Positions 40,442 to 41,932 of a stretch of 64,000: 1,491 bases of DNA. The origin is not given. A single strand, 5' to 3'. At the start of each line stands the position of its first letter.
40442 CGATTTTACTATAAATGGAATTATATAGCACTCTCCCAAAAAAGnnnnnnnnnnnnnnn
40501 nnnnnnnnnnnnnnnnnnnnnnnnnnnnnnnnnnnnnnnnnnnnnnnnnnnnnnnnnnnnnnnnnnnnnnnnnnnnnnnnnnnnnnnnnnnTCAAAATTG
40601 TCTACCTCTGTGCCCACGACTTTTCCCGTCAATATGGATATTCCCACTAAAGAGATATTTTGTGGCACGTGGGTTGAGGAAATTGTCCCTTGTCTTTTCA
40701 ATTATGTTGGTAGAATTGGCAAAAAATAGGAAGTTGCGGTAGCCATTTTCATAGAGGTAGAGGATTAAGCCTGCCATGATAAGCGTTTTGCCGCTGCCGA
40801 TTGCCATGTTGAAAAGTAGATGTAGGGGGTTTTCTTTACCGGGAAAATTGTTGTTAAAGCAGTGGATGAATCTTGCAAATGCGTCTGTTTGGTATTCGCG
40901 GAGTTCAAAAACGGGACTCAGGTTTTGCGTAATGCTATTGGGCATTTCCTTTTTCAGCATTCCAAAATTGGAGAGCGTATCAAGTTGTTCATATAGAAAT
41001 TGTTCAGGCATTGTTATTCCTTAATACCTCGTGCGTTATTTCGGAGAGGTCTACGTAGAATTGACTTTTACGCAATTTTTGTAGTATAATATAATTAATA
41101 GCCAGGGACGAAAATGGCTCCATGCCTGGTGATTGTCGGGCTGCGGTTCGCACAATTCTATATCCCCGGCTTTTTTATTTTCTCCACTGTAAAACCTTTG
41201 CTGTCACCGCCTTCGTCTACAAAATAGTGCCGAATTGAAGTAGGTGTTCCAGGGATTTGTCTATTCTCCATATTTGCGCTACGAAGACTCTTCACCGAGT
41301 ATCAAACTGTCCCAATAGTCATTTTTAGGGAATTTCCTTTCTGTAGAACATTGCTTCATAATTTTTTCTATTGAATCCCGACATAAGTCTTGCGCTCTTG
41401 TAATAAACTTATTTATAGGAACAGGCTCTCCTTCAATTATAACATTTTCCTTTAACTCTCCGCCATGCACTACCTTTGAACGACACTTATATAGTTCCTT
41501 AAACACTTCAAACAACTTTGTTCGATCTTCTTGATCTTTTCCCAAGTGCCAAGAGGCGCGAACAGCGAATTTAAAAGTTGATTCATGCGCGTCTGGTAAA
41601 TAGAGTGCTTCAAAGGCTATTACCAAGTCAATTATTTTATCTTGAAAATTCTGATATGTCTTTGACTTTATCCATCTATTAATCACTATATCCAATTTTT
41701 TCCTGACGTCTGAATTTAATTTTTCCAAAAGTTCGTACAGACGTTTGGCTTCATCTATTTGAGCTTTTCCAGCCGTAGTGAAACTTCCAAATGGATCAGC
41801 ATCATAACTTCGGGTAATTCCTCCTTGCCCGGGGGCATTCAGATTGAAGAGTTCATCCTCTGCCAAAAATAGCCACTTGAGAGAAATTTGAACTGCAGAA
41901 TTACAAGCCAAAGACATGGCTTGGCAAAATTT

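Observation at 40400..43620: Decayed type III R-M remnant flanking an intact HEPN(Rx4H)-like two-gene operon, a possible defence islet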

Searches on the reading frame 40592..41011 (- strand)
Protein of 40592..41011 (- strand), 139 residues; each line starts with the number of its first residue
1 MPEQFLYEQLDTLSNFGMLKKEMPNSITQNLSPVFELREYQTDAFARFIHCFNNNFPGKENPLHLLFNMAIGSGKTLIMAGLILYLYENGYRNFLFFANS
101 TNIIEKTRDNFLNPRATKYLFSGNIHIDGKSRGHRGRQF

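Call 3: search_protein_families(library=pfam, proteins=[window:40592-41011:-], max_evalue=1)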
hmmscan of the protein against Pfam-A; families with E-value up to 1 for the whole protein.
window:40592-41011:- (139 aa): 4 families
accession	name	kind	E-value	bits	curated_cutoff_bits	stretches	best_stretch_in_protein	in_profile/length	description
PF04851.21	ResIII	-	2.7e-16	60.4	22.5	1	35-122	2-84/164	Type III restriction enzyme, res subunit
PF24883.2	NPHP3_N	-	0.12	13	24.8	1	64-112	24-72/164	Nephrocystin 3, N-terminal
PF05973.20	Gp49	-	0.14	12.7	23.9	1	6-53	14-59/90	Phage derived protein Gp49-like (DUF891)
PF20720.3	nSTAND3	-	0.17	12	27.2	1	71-106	26-59/155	Novel STAND NTPase 3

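Call 4: search_protein_families(library=padloc, proteins=[window:40592-41011:-], max_evalue=1)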
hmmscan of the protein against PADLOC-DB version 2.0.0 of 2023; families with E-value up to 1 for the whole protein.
window:40592-41011:- (139 aa): 8 families
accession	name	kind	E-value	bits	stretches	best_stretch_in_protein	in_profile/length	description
PDLC03651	REase_III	-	1.5e-23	80.8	1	6-131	10-139/873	Type III restriction enzyme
PDLC02422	PprDinG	-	0.00089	15.5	1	63-103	195-234/930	-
PDLC03049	REase_I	-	0.0042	13.1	1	38-114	169-240/807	Type I restriction enzyme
PDLC03202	Helicase_II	-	0.0065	12.8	1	27-109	7-89/621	Type II helicase domain protein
PDLC04140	mad8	-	0.0066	14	1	64-116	29-86/314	mads_8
PDLC02707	PbeA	-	0.0091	12.6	1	20-78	236-284/672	PbeA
PDLC02706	PbeA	-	0.0098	12.5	1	37-96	270-320/722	PbeA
PDLC02704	PbeA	-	0.013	12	1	24-88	242-296/682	PbeA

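Call 5: search_protein_families(library=ncbifam, proteins=[window:40592-41011:-], max_evalue=1)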
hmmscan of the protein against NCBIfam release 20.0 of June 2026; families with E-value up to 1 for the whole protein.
window:40592-41011:- (139 aa): 4 families
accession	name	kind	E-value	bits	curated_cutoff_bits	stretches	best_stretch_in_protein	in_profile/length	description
NF008521.0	PRK11448.1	equivalog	0.00053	18.1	729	1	27-115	403-487/1123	type I restriction-modification system endonuclease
NF046051.1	restrict_EcoAI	equivalog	0.0056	15.1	550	1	32-114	153-230/768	EcoAI/FtnUII family type I restriction enzme subunit R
NF046055.1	restr_BPTD_3080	equivalog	0.031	12.2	800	1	64-90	154-180/970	BPTD_3080 family restriction endonuclease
NF001679.0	PRK00440.1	equivalog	0.12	11.4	303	1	58-100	35-77/322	replication factor C small subunit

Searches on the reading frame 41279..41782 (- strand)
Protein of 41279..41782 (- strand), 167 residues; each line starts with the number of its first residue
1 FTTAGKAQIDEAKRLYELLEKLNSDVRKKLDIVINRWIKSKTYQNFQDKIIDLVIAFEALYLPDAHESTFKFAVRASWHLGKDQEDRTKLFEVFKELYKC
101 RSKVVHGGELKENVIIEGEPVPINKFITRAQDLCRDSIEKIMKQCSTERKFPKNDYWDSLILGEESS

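Call 55: search_solved_structures(query=A3, max_evalue=10, show_alignments=3)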
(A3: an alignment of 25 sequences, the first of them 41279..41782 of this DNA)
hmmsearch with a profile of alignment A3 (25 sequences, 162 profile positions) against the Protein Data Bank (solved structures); distinct sequences matched with E-value up to 10: 20.
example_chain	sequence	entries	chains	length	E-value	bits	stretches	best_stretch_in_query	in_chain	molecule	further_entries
9hxd_A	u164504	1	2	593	0.16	15.2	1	86-120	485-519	Bacterial antiviral defense protein Ec2ApeA from Escherichia coli strain 2-156-04_S4_C1 (o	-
3vvx_A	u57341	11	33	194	0.17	15.2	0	112-151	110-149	Putative regulatory protein | Regulatory protein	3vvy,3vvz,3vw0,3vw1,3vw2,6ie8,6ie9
9hxi_A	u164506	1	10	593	0.17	15.2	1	86-120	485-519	Bacterial antiviral defense protein Ec2ApeA from Escherichia coli strain 2-156-04_S4_C1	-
36cd_A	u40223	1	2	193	0.2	14.9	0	112-152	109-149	CAT2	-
2hj3_A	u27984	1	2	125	0.33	14.2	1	83-146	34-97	Sulfhydryl oxidase Erv1p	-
9lr5_A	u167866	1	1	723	0.8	12.9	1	65-133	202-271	O-GlcNAcase BT_4395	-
2wzh_A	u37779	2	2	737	0.82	12.9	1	65-133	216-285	O-GLCNACASE BT_4395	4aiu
36bz_A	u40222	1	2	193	0.82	12.9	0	112-151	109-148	QUI1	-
2wzi_A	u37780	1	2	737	0.83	12.9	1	65-133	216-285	O-GLCNACASE BT_4395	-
2chn_A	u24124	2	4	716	0.84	12.9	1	65-133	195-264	GLUCOSAMINIDASE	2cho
2j4g_A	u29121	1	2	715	0.84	12.9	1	65-133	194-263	HYALURONOGLUCOSAMINIDASE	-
2jiw_A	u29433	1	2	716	0.85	12.9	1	65-133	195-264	O-GLCNACASE BT_4395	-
2j47_A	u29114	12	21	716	0.85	12.9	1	65-133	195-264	GLUCOSAMINIDASE | O-GLCNACASE BT_4395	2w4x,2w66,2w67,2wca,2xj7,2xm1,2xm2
7k41_A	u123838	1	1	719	0.85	12.9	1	65-133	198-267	O-GlcNAcase BT_4395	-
5mi4_A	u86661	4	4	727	0.86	12.9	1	65-133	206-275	O-GlcNAcase BT_4395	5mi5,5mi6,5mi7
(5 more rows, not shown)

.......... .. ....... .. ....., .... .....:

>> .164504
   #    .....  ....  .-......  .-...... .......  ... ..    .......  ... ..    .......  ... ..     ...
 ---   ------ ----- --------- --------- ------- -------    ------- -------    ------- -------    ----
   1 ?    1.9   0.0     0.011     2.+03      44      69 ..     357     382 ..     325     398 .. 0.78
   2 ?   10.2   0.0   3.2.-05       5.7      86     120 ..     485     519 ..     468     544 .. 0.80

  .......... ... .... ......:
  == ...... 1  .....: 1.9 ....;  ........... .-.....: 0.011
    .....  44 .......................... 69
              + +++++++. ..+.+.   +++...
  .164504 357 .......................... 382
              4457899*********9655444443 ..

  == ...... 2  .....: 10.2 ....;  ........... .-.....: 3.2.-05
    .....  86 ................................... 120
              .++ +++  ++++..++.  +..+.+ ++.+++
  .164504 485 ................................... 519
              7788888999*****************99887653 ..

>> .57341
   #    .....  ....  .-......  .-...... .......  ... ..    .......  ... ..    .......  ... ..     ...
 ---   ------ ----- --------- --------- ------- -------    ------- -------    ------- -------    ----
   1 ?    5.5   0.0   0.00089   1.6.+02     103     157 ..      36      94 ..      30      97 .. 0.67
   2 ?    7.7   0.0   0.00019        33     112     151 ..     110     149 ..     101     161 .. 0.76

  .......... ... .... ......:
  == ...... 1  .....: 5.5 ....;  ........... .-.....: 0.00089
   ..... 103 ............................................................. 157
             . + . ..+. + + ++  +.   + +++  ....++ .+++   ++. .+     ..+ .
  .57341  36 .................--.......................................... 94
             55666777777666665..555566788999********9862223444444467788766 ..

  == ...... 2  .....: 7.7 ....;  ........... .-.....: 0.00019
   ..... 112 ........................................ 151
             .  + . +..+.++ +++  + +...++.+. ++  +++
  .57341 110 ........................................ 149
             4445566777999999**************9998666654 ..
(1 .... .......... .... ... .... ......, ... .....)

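Call 62: predict_structure(alignment_id=A3)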
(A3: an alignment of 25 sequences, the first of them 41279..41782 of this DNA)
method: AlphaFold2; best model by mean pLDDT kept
length: 167 residues; sequences in the alignment: 25
mean_pLDDT: 89.7   pTM: 0.86
mean pLDDT of the five models: 89.7, 89.5, 89.4, 87.9, 87.3
residues with pLDDT >= 90: 116; 70-90: 40; 50-70: 7; < 50: 4
segments of 3 or more residues with pLDDT < 50: none
pLDDT, mean of each block of 10 residues (from residue 1): 69 90 91 95 92 95 77 94 95 95 93 93 97 96 91 89 65
secondary structure, 60 per line:
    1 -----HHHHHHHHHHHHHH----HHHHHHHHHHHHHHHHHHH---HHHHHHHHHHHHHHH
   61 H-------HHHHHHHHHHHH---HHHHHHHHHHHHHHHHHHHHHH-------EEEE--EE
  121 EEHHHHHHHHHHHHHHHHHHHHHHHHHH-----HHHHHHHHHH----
elements in order: H6-19 H24-42 H46-61 H69-80 H84-105 E113-116 E119-122 H123-148 H154-163
